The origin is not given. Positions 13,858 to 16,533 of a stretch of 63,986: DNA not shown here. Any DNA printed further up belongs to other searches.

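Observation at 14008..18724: AddAB-like two-gene module in an archaeon: Fe-S PD-(D/E)XK nuclease protein plus nuclease-less UvrD-type helicase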

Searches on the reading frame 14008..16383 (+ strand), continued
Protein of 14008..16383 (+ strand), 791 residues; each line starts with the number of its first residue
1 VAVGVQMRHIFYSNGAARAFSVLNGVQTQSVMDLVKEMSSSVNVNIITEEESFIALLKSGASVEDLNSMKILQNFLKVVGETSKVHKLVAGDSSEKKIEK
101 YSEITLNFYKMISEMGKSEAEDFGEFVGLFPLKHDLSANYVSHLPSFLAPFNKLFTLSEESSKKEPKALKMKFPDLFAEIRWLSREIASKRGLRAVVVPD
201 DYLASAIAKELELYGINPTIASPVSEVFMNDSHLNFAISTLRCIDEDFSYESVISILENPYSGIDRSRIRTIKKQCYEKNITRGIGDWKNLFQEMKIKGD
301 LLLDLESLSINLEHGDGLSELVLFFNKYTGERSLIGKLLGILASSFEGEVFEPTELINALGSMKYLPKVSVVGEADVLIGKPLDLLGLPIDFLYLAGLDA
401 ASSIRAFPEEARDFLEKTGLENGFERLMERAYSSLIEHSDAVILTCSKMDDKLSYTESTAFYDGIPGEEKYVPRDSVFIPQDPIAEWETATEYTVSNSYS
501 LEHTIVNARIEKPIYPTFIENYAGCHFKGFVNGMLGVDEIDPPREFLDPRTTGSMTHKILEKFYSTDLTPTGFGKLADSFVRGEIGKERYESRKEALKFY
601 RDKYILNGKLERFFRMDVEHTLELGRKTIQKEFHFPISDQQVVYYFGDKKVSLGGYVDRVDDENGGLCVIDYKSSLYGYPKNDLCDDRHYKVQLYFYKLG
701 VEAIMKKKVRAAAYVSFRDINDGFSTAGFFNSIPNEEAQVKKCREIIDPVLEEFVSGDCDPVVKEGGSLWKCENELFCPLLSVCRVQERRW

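Call 44: find_encoding_contigs(protein=P0299, flank=8000, max_places=2)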
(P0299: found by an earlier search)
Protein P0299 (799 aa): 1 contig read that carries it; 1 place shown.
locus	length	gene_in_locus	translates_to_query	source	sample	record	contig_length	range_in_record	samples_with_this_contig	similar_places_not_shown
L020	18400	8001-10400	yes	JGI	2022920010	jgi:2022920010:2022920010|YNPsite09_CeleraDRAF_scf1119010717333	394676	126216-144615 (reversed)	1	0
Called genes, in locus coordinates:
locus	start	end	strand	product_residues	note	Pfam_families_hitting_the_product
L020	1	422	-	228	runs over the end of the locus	PF00069:Pkinase, PF07714:PK_Tyr_Ser-Thr (weak)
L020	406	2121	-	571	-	-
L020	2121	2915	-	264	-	PF00149:Metallophos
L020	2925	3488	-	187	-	PF24463:DUF7577 (weak), PF16697:Yop-YscD_cpl (weak), PF00498:FHA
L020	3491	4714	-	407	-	PF00092:VWA, PF13519:VWA_2, PF13768:VWA_3, PF18677:ArnB_C (weak)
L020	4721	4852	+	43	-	-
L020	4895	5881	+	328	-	PF00155:Aminotran_1_2, PF04864:Alliinase_C (faint)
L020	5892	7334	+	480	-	PF01935:DUF87, PF05872:HerA_C (faint), PF12846:AAA_10 (faint)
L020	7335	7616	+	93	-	PF04010:DUF357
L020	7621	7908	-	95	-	-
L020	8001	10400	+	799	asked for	PF12705:PDDEXK_1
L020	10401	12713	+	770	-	PF00580:UvrD-helicase, PF01443:Viral_helicase1 (faint), PF13245:AAA_19, PF13604:AAA_30 (faint), PF13361:UvrD_C, PF13538:UvrD_C_2 (faint)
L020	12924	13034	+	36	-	-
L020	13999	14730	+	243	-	-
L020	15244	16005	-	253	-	PF00288:GHMP_kinases_N, PF08544:GHMP_kinases_C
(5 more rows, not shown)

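Call 46: predict_structure(alignment_id=A2)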
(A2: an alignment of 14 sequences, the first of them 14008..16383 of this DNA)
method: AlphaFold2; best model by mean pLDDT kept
length: 791 residues; sequences in the alignment: 14
mean_pLDDT: 80.9   pTM: 0.62
mean pLDDT of the five models: 80.9, 78.2, 77.0, 68.4, 67.8
residues with pLDDT >= 90: 247; 70-90: 396; 50-70: 100; < 50: 48
segments of 3 or more residues with pLDDT < 50: 1-5, 491-501, 540-550, 720-723, 725-727, 761-767, 786-791
pLDDT, mean of each block of 10 residues (from residue 1): 57 87 86 81 83 93 90 86 69 67 87 84 60 60 84 71 76 93 94 94 95 91 91 92 89 87 85 81 87 88 93 86 93 90 89 91 91 91 92 96 92 86 94 92 92 85 92 83 72 40 68 81 76 60 42 75 87 93 81 73 85 86 84 72 84 86 85 73 79 90 89 72 50 82 90 73 48 60 46 31
secondary structure, 60 per line:
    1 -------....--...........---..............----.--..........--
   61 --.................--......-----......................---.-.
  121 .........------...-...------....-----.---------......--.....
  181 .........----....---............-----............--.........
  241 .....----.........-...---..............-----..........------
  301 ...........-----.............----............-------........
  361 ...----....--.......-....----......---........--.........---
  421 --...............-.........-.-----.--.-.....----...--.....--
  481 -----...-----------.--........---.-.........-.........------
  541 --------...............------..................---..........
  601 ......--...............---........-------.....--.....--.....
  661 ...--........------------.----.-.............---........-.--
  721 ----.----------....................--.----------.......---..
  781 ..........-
elements in order (helices of 4 or more, strands of 3 or more residues): E8-11 H14-24 E28-30 H31-41 H49-58 H63-79 H82-87 H93-114 H120-129 E140-142 H149-152 E168-173 H176-189 E194-197 H201-212 E218-225 H226-229 H232-245 H250-258 H266-279 H285-294 H301-311 H317-329 H334-345 H353-363 E368-371 E374-380 H382-385 E390-395 H400-406 H409-417 H423-437 E439-447 H460-464 E469-471 H474-478 H503-510 H516-524 H526-534 H549-563 H570-587 H591-606 H609-623 E627-634 E642-646 E649-653 E656-663 E666-673 H693-705 E709-716 H736-755 H769-775 H779-790

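Call 49: fold_search(model_id=the predicted structure, library=pdb)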
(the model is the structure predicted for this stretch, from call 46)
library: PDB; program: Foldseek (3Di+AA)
matches with E <= 10: 319; with E <= 0.001: 53
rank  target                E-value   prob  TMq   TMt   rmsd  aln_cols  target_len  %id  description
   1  4cei_B                6.5e-21  1.00  0.45  0.33  13.2      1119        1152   13  Crystal structure of ADPNP-bound AddAB with a forked DNA substrate (released 2014-03-12)
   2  4cej_B                1.4e-20  1.00  0.46  0.34  13.1      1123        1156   13  Crystal structure of AddAB-DNA-ADPNP complex at 3 Angstrom resolution (released 2014-03-12)
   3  4ceh_B                2.3e-20  1.00  0.45  0.33  13.1      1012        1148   13  Crystal structure of AddAB with a forked DNA substrate (released 2014-03-12)
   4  3u4q_B                2.1e-19  1.00  0.45  0.33  15.3      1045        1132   13  Structure of AddAB-DNA complex at 2.8 angstroms (released 2012-03-21)
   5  3u44_B                7.4e-19  1.00  0.45  0.33  13.8      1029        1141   13  Crystal structure of AddAB-DNA complex (released 2012-03-21)
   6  4cei_A                1.3e-14  1.00  0.28  0.21  34.9      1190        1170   12  Crystal structure of ADPNP-bound AddAB with a forked DNA substrate (released 2014-03-12)
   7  4cej_A                4.8e-14  1.00  0.27  0.20  34.9      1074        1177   12  Crystal structure of AddAB-DNA-ADPNP complex at 3 Angstrom resolution (released 2014-03-12)
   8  4ceh_A                1.1e-13  1.00  0.27  0.20  34.8      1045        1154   11  Crystal structure of AddAB with a forked DNA substrate (released 2014-03-12)
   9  3u44_A                1.9e-12  1.00  0.25  0.19  35.3      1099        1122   12  Crystal structure of AddAB-DNA complex (released 2012-03-21)
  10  7sjr_A                5.2e-12  1.00  0.30  0.27  15.6       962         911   12  Cryo-EM structure of AdnA-AdnB(W325A) in complex with DNA and AMPPNP (released 2021-12-22)
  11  9np6_A                1.6e-11  1.00  0.28  0.26  16.1       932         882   11  Cryo-EM structure of AdnA(D934A)-AdnB(D1014A) in complex with AMPPNP and blunt end DNA (released 2025-03-19)
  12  6ppr_A                2.3e-11  1.00  0.28  0.27  14.8       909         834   13  Cryo-EM structure of AdnA(D934A)-AdnB(D1014A) in complex with AMPPNP and DNA (released 2019-11-20)
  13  2is6_A                8.5e-11  1.00  0.30  0.35  15.4       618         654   11  Crystal structure of UvrD-DNA-ADPMgF3 ternary complex (released 2007-01-09)
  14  1w36_F                2.0e-10  1.00  0.36  0.28  16.3      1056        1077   12  RecBCD:DNA complex (released 2004-11-04)
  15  2is4_A                2.2e-10  1.00  0.29  0.34  15.3       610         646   11  Crystal structure of UvrD-DNA-ADPNP ternary complex (released 2007-01-09)
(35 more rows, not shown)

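Call 72: find_encoding_contigs(protein=P0143, flank=6000, max_places=2)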
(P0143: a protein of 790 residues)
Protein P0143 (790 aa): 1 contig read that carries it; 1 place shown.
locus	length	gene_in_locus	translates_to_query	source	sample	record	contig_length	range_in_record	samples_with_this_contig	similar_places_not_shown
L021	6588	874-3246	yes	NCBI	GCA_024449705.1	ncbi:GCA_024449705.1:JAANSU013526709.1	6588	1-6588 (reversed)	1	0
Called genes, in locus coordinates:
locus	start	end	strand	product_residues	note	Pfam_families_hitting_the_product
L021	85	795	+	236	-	-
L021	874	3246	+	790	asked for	PF12705:PDDEXK_1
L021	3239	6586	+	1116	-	?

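Call 73: find_encoding_contigs(protein=P0144, flank=6000, max_places=2)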
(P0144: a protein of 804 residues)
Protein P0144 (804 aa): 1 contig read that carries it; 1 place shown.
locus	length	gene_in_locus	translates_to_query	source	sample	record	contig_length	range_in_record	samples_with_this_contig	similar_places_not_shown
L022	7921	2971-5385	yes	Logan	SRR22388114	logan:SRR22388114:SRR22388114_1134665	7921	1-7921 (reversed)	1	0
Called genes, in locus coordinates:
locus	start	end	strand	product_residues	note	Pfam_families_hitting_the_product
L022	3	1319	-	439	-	?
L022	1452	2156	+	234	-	PF00691:OmpA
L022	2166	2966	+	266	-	-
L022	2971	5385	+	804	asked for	PF13361:UvrD_C (weak), PF12705:PDDEXK_1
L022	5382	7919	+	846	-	?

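Call 83: list_cluster_members(proteins=[P0141, P0142, P0146, P0148, P0149, P0150, P0151, P0153, P0262, P0266])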
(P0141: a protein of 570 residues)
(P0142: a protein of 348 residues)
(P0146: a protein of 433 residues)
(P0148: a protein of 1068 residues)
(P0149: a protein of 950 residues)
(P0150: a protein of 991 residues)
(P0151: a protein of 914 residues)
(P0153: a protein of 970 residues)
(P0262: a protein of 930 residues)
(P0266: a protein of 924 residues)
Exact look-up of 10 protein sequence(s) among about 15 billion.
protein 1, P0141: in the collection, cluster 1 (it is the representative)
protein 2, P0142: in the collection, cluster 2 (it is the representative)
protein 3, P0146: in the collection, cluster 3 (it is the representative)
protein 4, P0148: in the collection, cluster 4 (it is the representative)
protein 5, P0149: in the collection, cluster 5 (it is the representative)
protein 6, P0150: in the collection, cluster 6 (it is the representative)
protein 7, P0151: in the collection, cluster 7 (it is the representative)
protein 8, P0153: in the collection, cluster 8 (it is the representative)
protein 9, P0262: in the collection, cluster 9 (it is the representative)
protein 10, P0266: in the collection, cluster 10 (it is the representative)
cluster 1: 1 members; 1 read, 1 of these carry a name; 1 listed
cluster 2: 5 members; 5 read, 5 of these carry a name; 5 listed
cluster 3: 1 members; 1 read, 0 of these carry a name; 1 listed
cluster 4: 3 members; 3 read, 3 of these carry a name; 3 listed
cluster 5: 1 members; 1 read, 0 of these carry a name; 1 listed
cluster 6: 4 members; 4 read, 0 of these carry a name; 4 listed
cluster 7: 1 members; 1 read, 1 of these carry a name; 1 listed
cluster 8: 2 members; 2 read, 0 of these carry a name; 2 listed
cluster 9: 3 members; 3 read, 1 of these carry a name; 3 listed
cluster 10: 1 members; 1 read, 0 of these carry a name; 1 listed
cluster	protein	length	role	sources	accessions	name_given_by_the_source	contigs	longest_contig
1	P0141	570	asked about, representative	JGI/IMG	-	ATP-dependent helicase/DNAse subunit B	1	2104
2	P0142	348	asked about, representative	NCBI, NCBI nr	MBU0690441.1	PD-(D/E)XK nuclease family protein, partial [bacterium] | PD-(D/E)XK nuclease family protein [bacterium]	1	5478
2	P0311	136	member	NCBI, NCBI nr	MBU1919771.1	PD-(D/E)XK nuclease family protein, partial [bacterium] | PD-(D/E)XK nuclease family protein [bacterium]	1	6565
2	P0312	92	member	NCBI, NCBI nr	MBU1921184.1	hypothetical protein KKG66_10080, partial [bacterium] | hypothetical protein [bacterium]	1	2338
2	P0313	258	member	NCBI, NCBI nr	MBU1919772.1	PD-(D/E)XK nuclease family protein [bacterium]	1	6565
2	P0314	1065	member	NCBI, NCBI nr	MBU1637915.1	exodeoxyribonuclease V subunit gamma [bacterium]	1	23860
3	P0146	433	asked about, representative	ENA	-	-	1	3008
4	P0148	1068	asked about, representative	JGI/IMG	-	RecB family exonuclease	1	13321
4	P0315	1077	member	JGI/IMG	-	ATP-dependent helicase/DNAse subunit B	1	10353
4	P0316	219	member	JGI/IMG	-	ATP-dependent helicase/nuclease subunit B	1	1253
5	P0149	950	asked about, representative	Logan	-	-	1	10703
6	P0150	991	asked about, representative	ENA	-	-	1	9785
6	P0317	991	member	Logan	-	-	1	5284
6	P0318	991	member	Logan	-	-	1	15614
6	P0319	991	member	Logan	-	-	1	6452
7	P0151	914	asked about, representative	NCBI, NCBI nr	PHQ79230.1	MAG: hypothetical protein COB65_12910 [Thalassobium sp.]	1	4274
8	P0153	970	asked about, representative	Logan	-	-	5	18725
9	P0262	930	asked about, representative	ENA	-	-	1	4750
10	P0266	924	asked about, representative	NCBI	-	-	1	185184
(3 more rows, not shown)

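Call 84: find_related_loci(query=A2, collection=viral_contigs, flank=5000)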
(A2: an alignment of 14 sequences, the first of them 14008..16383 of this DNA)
Query A2 (791 aa) in viral_contigs; peptide patterns used: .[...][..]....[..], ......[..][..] (x = any residue, [..] = any of these).
71 stretches matched a pattern, but none encodes a relative of the query by tblastn (E <= 1e-3).

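Call 85: search_dna_similar(query=window:14008-16383:+, collection=plasmids, mode=protein, max_evalue=0.001, max_rows=10)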
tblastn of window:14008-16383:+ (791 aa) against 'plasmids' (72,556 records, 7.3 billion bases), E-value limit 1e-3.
No match.
